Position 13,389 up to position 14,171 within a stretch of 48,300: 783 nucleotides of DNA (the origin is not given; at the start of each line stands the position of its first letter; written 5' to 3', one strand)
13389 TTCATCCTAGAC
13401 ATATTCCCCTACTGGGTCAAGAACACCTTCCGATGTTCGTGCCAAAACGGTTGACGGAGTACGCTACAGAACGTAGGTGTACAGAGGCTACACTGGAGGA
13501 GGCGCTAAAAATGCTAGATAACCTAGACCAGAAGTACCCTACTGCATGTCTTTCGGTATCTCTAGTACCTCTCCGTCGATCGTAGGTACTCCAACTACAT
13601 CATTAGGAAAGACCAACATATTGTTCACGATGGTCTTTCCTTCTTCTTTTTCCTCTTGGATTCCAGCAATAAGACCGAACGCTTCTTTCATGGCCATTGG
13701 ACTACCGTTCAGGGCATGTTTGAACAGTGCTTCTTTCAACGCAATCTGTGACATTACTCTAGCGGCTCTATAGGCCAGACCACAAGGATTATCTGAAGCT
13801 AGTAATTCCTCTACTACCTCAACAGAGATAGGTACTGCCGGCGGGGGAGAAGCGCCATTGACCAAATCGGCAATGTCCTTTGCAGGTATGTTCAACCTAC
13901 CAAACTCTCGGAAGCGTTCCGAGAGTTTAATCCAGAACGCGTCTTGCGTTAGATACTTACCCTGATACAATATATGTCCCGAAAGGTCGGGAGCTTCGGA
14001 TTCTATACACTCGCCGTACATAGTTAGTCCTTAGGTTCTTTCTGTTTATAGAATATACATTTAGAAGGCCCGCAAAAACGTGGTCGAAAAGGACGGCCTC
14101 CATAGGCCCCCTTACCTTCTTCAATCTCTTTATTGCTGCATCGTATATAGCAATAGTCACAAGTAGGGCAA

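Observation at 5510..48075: Massively over-represented, orientation-biased 9-mer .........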

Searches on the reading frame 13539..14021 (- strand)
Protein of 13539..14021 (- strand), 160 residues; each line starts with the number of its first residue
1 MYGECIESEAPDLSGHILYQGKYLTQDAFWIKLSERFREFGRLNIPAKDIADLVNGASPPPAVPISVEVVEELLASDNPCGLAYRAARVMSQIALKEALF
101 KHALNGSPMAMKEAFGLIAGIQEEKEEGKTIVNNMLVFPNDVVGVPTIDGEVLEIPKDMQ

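Call 28: search_protein_families(library=phrogs, proteins=[window:13539-14021:-], max_evalue=0.001)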
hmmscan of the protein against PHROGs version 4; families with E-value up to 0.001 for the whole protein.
window:13539-14021:- (160 aa): 0 families

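Call 41: search_protein_families(library=pfam, proteins=[window:13539-14021:-], max_evalue=0.01)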
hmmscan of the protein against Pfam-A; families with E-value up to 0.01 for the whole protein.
window:13539-14021:- (160 aa): 0 families
